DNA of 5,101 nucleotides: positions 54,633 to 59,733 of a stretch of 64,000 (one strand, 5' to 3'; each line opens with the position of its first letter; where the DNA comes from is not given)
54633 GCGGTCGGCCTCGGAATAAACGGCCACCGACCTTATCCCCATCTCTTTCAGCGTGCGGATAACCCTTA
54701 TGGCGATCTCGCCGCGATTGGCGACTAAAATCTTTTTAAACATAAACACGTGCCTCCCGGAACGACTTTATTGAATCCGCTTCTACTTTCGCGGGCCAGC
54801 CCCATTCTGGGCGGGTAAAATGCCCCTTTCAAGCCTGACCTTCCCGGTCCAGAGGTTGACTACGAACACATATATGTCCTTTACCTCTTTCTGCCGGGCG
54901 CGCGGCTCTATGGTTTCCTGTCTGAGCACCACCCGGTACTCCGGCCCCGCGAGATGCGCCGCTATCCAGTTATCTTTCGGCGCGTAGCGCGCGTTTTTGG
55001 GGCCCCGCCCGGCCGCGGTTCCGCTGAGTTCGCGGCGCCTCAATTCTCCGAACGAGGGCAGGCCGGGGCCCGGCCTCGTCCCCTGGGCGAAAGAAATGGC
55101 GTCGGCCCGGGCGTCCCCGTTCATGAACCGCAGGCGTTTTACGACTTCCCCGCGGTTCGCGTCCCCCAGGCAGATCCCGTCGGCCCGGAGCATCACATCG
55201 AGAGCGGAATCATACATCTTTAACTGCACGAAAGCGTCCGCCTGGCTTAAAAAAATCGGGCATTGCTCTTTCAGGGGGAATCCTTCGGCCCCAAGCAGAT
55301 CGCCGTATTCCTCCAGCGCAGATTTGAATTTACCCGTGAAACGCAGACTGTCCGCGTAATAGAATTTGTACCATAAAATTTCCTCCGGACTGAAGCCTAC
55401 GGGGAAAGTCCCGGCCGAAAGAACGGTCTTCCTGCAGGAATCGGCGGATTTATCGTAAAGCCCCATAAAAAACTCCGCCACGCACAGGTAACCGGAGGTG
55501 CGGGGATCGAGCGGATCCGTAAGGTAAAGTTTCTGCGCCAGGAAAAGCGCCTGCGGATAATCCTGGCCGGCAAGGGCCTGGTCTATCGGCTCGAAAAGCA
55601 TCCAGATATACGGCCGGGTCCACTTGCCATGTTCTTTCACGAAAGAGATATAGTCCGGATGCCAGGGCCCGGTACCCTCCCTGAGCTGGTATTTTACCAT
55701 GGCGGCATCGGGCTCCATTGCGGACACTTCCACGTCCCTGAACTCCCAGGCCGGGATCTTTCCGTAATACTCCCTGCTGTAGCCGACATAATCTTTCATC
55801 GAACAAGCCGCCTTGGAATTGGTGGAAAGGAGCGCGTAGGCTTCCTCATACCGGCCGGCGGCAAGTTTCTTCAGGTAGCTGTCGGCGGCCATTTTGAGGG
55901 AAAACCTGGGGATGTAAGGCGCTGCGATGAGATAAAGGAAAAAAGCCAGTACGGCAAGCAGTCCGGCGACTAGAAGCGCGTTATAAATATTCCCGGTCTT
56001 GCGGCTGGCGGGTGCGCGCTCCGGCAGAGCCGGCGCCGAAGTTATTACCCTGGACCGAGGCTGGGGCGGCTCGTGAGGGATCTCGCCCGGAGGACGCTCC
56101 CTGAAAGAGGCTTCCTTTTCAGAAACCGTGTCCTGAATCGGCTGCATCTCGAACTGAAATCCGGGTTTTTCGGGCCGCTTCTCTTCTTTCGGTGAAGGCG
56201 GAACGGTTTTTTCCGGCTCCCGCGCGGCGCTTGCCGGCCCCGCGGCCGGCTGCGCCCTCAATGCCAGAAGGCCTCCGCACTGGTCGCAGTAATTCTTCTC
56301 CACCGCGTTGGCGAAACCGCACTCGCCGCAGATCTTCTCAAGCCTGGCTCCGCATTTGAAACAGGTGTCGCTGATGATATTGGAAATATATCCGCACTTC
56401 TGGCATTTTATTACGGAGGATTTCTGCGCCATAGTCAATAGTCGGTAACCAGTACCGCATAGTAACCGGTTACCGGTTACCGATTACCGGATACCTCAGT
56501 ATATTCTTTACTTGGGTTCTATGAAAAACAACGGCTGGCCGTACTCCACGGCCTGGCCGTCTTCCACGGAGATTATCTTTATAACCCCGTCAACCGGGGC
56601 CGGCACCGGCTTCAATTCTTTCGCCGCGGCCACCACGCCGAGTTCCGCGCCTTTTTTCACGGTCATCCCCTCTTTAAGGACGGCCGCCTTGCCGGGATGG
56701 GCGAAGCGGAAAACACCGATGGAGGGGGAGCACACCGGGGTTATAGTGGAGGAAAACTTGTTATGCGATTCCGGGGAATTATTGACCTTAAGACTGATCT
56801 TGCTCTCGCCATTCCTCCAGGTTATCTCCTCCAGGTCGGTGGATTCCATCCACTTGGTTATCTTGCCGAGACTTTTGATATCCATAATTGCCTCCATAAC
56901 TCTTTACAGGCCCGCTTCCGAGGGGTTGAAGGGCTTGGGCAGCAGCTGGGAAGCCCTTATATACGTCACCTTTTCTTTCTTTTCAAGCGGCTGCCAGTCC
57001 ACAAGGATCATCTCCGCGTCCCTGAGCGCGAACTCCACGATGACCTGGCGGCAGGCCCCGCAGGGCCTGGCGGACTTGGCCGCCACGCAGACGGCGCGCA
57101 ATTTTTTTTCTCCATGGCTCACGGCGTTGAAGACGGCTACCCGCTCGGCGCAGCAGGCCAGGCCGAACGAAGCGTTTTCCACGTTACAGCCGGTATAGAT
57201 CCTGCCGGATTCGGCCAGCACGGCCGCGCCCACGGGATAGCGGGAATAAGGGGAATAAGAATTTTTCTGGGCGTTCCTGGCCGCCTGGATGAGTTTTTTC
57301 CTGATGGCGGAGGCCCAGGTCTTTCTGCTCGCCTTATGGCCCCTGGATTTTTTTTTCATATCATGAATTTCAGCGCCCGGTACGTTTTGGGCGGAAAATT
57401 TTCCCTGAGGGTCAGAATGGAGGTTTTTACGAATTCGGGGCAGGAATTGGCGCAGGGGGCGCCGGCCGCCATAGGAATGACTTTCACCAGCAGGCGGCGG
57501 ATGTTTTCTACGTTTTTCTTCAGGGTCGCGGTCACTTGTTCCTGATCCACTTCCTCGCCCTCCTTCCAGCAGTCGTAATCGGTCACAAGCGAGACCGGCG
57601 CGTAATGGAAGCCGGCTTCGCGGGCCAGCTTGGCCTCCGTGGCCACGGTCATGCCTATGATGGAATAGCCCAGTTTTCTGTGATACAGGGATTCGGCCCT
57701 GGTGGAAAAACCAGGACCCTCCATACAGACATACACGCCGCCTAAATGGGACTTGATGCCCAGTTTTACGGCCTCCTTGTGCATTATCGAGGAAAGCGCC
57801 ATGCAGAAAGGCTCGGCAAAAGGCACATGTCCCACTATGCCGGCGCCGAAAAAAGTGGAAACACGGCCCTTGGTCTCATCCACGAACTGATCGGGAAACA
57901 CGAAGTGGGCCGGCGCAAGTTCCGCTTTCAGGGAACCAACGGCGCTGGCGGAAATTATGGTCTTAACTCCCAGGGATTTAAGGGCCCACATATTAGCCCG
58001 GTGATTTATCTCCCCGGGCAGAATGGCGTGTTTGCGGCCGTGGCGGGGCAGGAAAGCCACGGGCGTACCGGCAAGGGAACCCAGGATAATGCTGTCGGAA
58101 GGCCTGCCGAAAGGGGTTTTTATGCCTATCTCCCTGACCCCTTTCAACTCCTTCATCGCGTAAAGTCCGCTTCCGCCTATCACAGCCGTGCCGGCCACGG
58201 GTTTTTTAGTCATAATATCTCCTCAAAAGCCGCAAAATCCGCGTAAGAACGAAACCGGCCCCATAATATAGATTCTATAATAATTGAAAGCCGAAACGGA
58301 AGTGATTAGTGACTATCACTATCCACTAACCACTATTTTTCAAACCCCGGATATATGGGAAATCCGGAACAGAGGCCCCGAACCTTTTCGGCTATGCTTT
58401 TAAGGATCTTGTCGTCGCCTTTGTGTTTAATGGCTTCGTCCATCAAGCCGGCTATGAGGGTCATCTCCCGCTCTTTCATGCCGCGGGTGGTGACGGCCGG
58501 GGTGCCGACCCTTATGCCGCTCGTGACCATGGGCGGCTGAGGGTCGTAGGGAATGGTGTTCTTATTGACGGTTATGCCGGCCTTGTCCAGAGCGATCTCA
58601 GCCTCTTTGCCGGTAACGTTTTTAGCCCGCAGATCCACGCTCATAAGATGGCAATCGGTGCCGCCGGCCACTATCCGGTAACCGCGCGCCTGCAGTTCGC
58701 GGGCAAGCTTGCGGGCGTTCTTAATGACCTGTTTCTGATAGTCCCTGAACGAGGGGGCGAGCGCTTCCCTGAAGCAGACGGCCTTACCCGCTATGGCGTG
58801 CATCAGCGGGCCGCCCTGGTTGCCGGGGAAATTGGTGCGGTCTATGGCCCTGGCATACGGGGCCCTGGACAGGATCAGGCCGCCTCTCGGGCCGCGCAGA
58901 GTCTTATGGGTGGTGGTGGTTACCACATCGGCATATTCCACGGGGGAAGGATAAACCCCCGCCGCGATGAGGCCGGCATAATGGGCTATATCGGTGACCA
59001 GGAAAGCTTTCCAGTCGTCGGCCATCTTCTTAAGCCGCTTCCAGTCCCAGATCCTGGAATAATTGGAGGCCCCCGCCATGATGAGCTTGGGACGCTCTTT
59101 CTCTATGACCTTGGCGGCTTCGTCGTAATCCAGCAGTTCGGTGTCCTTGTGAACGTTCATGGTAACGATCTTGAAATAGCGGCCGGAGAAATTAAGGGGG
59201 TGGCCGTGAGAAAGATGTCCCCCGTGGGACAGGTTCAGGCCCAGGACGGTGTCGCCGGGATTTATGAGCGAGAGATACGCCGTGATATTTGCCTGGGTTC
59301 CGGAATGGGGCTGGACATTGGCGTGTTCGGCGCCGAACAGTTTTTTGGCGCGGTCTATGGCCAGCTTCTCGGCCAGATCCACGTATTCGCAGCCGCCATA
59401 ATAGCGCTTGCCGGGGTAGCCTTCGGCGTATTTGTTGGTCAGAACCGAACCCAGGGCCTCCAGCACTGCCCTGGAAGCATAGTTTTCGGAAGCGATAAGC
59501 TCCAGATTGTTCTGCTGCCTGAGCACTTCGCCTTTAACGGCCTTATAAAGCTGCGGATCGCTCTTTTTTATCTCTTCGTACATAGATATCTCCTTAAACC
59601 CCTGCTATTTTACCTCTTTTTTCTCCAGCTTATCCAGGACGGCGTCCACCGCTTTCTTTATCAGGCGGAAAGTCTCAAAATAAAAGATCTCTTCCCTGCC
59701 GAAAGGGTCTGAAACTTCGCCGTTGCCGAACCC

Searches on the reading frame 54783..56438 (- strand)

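Call 85: search_protein_families(library=pfam, proteins=[window:54783-56438:-], max_evalue=0.0001)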
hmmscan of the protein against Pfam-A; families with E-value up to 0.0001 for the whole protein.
window:54783-56438:- (551 aa): 1 family
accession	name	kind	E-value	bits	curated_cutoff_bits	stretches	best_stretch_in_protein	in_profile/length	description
PF12773.13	DZR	-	3.1e-06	27.7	27.3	1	12-55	1-45/45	Double zinc ribbon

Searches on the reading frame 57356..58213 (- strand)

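Call 85: search_protein_families(library=pfam, proteins=[window:57356-58213:-], max_evalue=0.0001)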
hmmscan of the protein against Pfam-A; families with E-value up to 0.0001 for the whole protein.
window:57356-58213:- (285 aa): 1 family
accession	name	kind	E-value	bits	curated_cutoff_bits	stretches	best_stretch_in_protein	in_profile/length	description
PF01048.26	PNP_UDP_1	-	4.6e-44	151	25.1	1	10-246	3-232/233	Phosphorylase superfamily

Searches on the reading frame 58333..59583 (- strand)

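Call 85: search_protein_families(library=pfam, proteins=[window:58333-59583:-], max_evalue=0.0001)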
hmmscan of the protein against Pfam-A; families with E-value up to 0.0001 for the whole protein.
window:58333-59583:- (416 aa): 3 families
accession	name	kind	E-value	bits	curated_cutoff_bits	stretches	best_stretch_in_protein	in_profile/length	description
PF00464.25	SHMT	-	5.3e-161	536.1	27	1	5-379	1-397/399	Serine hydroxymethyltransferase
PF00155.27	Aminotran_1_2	-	2.1e-11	44.1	19.7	1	65-369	41-354/361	Aminotransferase class I and II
PF01212.27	Beta_elim_lyase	-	5.2e-08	33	27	1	77-341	39-274/288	Beta-eliminating lyase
